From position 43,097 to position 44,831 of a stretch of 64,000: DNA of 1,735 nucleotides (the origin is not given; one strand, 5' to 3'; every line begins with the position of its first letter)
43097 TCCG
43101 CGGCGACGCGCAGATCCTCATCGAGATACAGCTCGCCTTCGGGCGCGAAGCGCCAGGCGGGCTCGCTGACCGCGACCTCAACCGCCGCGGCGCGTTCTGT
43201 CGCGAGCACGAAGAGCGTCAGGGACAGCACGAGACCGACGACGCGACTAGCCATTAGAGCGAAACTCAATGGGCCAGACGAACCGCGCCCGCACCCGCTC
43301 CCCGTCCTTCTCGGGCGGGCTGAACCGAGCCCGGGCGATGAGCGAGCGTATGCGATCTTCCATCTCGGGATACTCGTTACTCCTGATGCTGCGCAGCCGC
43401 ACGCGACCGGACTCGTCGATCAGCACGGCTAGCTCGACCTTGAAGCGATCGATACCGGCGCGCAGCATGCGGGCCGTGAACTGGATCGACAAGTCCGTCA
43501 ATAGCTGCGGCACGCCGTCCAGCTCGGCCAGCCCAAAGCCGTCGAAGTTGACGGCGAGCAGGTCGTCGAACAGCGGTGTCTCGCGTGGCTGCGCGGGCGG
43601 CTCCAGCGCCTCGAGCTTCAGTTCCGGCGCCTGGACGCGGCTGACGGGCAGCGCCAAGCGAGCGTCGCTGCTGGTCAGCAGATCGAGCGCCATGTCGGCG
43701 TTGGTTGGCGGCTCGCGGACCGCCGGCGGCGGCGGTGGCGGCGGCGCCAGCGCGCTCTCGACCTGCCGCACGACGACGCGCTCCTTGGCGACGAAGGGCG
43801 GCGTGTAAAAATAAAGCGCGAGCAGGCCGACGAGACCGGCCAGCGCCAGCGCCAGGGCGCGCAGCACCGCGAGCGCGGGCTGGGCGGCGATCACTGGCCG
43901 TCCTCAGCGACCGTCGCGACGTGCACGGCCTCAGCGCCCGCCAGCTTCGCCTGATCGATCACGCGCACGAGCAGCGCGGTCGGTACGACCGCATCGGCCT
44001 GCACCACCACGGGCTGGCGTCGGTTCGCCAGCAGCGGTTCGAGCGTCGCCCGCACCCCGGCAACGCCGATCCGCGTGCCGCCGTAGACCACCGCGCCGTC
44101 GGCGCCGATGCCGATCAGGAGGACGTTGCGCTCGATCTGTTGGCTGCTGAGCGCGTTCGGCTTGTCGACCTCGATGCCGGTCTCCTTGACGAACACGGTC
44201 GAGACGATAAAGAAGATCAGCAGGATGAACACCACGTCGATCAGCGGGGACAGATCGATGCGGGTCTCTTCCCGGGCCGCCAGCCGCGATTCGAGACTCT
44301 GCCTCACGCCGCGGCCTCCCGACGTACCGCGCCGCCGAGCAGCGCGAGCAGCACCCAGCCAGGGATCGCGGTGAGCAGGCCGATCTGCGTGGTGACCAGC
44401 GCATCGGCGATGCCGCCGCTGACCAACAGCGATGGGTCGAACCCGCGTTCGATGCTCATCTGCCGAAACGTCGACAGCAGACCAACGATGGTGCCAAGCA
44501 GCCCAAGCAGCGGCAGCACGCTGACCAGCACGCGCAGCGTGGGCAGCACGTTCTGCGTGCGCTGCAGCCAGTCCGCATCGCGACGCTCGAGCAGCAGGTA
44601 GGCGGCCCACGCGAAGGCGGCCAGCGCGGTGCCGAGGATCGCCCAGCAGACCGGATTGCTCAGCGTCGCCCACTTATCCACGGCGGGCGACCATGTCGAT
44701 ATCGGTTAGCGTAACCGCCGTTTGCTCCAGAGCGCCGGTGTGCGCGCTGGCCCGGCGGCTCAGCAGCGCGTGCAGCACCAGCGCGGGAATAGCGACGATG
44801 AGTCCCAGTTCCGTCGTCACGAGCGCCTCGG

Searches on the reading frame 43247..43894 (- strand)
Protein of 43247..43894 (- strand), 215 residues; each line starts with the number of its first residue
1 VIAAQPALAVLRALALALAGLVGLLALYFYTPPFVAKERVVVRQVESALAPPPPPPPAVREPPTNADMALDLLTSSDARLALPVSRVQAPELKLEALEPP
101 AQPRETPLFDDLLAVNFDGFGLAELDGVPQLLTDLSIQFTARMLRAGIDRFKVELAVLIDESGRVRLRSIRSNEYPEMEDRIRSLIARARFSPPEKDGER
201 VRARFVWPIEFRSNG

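Call 50: search_protein_families(library=pfam, proteins=[window:43247-43894:-], max_evalue=0.0001)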
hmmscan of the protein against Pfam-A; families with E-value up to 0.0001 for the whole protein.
window:43247-43894:- (215 aa): 1 family
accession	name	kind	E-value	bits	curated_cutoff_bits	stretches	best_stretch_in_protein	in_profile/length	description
PF03544.19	TonB_C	-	5.7e-05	23.9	24.6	1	152-212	17-78/79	Gram-negative bacterial TonB protein C-terminal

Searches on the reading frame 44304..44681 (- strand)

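Call 50: search_protein_families(library=pfam, proteins=[window:44304-44681:-], max_evalue=0.0001)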
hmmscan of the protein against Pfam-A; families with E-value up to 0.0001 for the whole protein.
window:44304-44681:- (125 aa): 1 family
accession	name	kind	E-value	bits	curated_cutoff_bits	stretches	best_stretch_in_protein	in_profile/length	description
PF01618.21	MotA_ExbB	-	6.3e-18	65.2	22.9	1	32-123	32-122/127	MotA/TolQ/ExbB proton channel family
